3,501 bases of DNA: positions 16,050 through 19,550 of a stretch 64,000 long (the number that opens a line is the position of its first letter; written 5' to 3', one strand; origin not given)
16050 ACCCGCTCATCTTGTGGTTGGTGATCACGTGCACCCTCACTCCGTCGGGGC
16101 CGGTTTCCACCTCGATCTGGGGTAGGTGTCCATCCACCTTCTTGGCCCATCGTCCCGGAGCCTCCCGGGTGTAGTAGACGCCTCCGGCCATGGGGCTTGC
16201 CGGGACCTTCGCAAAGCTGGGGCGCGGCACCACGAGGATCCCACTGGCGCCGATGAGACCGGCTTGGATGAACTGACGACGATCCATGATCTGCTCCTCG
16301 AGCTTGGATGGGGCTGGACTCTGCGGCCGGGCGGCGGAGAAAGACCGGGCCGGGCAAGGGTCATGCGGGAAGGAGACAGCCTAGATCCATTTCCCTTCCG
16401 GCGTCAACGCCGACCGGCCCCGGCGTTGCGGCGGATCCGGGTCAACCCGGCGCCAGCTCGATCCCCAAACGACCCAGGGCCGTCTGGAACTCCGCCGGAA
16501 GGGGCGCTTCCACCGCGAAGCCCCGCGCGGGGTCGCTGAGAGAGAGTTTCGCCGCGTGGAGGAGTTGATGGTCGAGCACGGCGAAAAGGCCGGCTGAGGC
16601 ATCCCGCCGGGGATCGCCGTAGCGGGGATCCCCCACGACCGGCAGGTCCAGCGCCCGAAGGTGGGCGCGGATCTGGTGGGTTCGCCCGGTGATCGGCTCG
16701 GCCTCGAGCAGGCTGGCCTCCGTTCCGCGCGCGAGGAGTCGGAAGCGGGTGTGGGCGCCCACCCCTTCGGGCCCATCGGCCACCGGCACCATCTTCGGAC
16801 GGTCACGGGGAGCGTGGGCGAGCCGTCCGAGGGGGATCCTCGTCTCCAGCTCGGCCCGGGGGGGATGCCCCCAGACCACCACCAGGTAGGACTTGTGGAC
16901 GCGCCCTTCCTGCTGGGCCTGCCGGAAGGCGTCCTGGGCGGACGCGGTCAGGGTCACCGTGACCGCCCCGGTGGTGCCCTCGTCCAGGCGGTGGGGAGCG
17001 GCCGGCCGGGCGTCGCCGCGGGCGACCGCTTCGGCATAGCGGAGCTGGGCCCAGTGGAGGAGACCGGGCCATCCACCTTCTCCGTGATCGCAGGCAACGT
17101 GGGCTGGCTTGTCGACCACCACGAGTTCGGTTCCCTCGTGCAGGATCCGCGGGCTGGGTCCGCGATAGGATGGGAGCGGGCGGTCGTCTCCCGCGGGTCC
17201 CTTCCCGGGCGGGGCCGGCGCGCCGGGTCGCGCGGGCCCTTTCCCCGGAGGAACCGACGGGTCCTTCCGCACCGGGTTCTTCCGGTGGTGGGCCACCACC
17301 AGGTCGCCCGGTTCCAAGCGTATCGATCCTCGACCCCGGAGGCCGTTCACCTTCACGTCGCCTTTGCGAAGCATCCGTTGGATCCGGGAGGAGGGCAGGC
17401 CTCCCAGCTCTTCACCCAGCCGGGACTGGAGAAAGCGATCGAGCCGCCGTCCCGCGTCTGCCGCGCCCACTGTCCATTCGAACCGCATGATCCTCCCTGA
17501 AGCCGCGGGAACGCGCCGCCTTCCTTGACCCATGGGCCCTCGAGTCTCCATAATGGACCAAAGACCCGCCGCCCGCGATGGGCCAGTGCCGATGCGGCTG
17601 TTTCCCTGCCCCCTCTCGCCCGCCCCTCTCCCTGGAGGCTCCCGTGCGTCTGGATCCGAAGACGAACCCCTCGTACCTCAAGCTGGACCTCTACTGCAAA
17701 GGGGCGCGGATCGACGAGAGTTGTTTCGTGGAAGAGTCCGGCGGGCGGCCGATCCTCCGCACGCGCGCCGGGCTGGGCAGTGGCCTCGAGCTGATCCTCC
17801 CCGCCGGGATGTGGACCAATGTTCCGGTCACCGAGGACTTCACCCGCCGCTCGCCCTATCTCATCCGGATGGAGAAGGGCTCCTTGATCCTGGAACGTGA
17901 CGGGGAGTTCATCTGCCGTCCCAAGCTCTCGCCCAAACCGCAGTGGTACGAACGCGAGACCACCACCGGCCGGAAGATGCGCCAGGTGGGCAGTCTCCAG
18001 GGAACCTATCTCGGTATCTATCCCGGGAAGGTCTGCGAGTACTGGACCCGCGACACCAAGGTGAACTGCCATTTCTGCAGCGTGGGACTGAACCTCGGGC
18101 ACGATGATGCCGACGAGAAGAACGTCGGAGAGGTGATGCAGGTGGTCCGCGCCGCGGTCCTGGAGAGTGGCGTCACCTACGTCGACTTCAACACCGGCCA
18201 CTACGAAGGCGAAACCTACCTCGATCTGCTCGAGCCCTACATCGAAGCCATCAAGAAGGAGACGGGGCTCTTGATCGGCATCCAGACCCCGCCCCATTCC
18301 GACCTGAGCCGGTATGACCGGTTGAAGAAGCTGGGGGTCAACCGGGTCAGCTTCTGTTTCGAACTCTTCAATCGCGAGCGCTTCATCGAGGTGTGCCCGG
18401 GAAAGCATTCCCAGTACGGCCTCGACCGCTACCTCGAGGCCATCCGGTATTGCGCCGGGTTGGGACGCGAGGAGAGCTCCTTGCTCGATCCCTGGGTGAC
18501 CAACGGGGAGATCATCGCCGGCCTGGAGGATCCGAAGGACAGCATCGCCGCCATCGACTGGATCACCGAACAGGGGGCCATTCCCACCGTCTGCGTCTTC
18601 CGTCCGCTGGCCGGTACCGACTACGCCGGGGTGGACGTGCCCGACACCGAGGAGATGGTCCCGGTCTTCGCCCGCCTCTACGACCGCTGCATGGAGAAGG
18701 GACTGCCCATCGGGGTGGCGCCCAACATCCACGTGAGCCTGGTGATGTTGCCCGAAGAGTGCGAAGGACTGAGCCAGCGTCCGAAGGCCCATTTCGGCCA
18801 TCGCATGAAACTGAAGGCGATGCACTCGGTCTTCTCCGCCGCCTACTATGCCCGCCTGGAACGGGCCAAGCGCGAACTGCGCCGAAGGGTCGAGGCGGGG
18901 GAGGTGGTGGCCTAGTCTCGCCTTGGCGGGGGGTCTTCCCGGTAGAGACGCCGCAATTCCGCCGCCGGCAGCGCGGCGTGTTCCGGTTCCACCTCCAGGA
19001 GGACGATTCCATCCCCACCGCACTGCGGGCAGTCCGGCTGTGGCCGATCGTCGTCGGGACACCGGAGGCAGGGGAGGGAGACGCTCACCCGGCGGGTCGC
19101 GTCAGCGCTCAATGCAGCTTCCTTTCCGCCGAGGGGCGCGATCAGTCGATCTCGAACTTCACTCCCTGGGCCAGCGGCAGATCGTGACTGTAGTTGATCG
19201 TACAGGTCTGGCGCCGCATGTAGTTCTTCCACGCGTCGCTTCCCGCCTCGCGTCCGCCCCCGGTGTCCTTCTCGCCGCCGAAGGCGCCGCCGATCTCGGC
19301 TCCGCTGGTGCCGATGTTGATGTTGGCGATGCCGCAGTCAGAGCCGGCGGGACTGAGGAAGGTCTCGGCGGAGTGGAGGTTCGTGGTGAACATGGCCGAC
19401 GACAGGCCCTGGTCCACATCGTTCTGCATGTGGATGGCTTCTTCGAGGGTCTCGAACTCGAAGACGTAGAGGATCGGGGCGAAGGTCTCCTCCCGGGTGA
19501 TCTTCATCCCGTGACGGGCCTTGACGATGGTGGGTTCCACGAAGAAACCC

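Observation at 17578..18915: Radical-SAM-like protein with noncanonical Cx10CxxC cluster and an N-terminal extra domain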

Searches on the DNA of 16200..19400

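Call 83: search_rna_families(source=window, start=16200, end=19400, threshold=evalue, max_evalue=1)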
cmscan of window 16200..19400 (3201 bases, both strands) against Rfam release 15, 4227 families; matches with E-value up to 1: 0.
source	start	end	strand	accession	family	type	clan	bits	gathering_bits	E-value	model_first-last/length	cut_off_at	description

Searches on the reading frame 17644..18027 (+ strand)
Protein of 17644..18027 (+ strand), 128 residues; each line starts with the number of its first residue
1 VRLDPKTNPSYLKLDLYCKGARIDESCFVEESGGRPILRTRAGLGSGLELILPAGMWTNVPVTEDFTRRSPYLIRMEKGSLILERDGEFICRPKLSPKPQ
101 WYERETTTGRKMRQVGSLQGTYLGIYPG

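Call 59: predict_structure(alignment_id=A5)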
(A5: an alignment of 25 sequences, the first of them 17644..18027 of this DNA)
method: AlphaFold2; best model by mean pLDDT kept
length: 128 residues; sequences in the alignment: 25
mean_pLDDT: 74.9   pTM: 0.71
mean pLDDT of the five models: 74.9, 74.2, 74.2, 73.1, 72.8
residues with pLDDT >= 90: 35; 70-90: 49; 50-70: 20; < 50: 24
segments of 3 or more residues with pLDDT < 50: 32-36, 39-45, 116-124, 126-128
pLDDT, mean of each block of 10 residues (from residue 1): 83 92 80 44 57 87 88 90 95 80 74 53 44
secondary structure, 60 per line:
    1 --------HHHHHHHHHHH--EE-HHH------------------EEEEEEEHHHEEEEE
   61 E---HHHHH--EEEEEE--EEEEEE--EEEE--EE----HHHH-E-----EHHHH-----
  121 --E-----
elements in order: H9-19 E46-52 E56-61 H65-69 E72-77 E80-85 E88-91 H100-103 H112-115

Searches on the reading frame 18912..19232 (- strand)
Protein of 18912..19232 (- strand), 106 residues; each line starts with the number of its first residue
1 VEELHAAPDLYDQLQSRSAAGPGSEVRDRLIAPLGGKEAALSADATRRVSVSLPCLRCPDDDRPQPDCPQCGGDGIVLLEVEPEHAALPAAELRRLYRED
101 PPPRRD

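Call 82: search_protein_families(library=pfam, proteins=[window:18912-19232:-], max_evalue=0.001)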
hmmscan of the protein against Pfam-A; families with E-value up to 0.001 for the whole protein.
window:18912-19232:- (106 aa): 0 families

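Call 91: search_protein_families(library=ncbifam, proteins=[window:18912-19232:-], max_evalue=0.00001)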
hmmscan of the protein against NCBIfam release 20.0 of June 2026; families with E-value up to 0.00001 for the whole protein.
window:18912-19232:- (106 aa): 0 families
